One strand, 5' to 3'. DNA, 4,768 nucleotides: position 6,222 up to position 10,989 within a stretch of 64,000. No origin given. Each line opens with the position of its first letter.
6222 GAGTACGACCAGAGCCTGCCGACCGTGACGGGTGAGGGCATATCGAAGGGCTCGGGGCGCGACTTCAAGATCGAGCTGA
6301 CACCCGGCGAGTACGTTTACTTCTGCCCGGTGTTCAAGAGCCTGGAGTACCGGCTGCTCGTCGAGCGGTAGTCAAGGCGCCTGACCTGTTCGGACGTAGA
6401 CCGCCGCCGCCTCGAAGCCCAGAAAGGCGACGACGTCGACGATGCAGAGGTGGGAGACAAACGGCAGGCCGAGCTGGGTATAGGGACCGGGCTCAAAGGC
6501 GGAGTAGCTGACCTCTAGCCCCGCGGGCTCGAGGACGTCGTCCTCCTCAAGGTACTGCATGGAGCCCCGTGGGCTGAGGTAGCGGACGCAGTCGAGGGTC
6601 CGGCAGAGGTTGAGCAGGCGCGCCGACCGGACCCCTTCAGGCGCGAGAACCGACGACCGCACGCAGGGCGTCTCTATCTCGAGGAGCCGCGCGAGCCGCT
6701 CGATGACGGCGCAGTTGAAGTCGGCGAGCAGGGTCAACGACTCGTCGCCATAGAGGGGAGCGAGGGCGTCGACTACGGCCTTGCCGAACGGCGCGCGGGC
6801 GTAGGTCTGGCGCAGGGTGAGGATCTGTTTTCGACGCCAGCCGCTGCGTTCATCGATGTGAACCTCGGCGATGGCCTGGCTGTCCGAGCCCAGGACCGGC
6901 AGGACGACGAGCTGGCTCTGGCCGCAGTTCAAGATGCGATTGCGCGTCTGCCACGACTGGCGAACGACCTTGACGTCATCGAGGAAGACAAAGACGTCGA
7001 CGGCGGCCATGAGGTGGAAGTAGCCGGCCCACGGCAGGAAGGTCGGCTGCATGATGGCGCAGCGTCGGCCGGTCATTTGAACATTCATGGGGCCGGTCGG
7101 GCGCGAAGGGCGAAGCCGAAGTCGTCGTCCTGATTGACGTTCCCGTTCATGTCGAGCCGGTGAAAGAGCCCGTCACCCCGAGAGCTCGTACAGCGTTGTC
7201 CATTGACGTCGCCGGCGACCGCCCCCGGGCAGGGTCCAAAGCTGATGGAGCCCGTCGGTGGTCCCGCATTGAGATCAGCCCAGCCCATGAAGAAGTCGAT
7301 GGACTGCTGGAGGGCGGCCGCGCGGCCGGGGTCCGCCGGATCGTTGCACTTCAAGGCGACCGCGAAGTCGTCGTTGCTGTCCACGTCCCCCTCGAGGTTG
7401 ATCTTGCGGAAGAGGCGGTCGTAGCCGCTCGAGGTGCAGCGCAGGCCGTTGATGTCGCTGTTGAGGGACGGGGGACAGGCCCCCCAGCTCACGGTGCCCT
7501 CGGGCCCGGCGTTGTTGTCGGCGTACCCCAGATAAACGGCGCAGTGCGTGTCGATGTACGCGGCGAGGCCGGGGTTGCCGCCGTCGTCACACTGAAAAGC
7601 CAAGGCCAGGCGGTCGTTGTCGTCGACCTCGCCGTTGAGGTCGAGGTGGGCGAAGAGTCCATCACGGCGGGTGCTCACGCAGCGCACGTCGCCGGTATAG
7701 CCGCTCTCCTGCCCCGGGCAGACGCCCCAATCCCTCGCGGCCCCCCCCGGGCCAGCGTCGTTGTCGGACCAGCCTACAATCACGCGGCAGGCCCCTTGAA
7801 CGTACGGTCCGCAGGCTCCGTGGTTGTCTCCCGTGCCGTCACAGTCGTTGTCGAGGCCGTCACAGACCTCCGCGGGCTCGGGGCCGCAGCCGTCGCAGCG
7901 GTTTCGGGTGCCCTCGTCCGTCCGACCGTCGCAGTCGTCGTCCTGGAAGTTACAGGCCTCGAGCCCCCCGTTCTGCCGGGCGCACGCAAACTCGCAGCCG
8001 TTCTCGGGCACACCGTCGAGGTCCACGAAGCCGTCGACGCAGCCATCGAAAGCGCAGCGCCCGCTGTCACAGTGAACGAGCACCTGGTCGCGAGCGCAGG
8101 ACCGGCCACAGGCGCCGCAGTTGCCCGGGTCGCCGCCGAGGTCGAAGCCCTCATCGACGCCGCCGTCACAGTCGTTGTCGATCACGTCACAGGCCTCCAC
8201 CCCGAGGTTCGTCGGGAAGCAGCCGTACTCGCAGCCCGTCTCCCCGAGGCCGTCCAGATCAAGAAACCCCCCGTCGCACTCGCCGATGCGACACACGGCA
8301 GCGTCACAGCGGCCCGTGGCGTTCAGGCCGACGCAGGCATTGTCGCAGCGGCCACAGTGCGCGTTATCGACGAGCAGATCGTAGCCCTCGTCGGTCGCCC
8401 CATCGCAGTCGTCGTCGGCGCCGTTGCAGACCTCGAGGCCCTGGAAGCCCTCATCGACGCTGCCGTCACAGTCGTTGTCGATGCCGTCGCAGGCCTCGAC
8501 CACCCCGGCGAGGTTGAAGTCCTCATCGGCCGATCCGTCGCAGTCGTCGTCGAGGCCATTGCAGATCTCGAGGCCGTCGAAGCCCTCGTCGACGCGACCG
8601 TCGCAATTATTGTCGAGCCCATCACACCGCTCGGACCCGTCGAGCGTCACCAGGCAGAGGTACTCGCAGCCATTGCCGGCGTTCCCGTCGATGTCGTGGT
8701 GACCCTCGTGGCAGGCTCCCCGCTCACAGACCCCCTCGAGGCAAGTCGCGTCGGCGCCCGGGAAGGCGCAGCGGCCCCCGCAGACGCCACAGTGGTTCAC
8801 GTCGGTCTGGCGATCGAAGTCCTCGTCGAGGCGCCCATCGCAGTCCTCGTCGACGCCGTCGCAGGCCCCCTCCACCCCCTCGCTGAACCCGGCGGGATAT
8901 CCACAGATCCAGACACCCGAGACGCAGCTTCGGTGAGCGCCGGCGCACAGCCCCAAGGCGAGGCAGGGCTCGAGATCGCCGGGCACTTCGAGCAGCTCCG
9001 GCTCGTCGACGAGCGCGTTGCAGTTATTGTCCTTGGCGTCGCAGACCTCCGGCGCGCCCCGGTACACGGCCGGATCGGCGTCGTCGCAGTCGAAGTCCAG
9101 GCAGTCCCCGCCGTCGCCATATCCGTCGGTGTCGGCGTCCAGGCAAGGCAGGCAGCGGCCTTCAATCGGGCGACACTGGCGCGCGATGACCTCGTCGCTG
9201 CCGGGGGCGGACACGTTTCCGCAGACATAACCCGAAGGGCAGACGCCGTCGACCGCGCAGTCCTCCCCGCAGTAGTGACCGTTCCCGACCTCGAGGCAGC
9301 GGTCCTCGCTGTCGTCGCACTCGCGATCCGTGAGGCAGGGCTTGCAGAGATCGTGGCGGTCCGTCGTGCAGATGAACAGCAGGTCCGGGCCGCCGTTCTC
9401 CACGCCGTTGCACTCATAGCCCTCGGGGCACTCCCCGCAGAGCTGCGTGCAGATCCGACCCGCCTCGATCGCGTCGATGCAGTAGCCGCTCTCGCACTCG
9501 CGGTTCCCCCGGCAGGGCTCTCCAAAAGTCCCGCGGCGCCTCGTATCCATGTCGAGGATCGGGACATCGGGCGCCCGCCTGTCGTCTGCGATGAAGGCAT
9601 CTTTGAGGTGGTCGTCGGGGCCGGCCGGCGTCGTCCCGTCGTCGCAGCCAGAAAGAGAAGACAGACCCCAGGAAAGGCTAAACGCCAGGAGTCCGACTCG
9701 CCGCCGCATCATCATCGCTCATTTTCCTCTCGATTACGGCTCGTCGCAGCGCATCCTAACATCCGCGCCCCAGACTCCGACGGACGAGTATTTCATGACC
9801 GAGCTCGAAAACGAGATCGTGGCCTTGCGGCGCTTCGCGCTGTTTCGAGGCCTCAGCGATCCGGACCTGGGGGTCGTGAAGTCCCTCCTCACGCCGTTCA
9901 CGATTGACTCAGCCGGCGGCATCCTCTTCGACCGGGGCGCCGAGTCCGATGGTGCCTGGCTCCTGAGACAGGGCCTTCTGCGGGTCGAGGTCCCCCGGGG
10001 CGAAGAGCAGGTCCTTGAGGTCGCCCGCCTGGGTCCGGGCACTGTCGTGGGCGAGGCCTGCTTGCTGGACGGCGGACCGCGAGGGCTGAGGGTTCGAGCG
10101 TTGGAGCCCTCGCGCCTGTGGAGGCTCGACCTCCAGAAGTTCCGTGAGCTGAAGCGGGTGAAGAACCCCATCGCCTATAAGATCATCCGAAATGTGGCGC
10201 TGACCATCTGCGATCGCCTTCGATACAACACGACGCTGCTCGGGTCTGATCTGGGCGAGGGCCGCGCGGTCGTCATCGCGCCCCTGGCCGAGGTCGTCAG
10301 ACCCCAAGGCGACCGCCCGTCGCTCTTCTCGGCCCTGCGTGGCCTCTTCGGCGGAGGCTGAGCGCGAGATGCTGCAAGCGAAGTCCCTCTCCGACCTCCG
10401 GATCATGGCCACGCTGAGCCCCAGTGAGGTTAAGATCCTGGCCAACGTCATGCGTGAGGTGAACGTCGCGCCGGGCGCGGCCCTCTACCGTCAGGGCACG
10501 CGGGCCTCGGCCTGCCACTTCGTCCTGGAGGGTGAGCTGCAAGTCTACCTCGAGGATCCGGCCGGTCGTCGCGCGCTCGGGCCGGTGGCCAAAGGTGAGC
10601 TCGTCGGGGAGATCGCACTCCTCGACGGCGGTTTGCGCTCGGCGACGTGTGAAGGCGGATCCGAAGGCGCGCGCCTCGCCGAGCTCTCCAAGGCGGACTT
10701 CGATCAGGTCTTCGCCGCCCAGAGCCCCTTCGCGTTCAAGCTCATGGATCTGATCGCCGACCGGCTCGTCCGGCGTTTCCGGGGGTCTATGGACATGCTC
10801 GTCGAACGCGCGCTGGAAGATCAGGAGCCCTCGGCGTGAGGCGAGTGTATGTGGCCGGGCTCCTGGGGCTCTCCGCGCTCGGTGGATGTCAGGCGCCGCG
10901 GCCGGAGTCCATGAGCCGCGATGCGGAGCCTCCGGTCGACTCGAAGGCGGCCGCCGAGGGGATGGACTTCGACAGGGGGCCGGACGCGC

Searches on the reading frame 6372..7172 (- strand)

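Call 39: search_protein_families(library=pfam, proteins=[window:6372-7172:-], max_evalue=0.0001)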
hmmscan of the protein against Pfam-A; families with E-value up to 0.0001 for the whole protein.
window:6372-7172:- (266 aa): 1 family
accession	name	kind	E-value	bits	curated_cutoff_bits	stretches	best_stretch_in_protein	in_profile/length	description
PF08889.16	WbqC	-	6.4e-55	186.8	21.3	1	42-256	1-216/218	WbqC-like protein family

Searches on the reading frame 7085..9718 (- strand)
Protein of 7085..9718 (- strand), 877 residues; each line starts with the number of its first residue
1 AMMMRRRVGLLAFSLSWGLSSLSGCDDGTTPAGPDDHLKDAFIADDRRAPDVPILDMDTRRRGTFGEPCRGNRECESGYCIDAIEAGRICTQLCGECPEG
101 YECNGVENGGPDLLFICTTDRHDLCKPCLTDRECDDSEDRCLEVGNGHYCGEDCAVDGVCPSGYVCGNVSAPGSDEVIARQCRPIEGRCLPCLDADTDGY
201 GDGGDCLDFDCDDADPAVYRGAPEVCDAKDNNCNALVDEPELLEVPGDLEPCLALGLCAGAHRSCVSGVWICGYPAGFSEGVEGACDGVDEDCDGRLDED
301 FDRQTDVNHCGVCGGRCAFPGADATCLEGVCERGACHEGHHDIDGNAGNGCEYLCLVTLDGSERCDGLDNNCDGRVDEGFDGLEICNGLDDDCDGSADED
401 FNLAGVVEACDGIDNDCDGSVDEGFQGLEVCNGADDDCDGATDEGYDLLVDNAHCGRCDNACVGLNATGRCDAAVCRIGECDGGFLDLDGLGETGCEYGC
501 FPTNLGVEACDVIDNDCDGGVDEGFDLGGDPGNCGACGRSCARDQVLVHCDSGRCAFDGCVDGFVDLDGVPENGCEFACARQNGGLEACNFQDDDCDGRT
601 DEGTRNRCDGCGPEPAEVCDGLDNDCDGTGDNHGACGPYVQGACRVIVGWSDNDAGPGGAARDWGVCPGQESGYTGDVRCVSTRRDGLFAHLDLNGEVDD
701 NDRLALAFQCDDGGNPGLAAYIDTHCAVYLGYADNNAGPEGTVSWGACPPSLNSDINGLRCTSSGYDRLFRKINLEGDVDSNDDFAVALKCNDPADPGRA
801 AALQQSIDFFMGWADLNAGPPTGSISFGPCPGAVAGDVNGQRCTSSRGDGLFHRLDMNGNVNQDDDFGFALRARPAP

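Call 39: search_protein_families(library=pfam, proteins=[window:7085-9718:-], max_evalue=0.0001)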
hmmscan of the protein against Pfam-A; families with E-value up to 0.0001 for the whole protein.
window:7085-9718:- (877 aa): 1 family
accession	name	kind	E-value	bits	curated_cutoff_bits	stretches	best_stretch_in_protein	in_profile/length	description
PF11617.13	Cu-binding_MopE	-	1.9e-39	134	27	1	210-239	1-30/30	Putative metal-binding motif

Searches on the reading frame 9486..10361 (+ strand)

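Call 39: search_protein_families(library=pfam, proteins=[window:9486-10361:+], max_evalue=0.0001)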
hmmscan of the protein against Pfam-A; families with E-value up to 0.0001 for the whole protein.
window:9486-10361:+ (291 aa): 1 family
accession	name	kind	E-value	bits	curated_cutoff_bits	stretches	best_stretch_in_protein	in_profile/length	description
PF00027.35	cNMP_binding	-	3e-15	56.4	27.5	1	143-222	6-85/89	Cyclic nucleotide-binding domain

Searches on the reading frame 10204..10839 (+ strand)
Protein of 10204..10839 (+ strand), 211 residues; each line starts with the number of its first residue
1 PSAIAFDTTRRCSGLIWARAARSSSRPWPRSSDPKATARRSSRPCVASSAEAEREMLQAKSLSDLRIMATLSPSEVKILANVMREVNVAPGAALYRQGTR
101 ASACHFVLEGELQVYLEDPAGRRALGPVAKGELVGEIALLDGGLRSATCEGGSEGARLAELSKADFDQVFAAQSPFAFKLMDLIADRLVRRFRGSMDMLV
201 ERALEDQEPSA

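Call 39: search_protein_families(library=pfam, proteins=[window:10204-10839:+], max_evalue=0.0001)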
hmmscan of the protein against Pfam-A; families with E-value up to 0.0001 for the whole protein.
window:10204-10839:+ (211 aa): 1 family
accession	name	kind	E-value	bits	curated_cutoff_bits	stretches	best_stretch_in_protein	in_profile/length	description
PF00027.35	cNMP_binding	-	2.8e-15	56.5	27.5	1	86-171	2-87/89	Cyclic nucleotide-binding domain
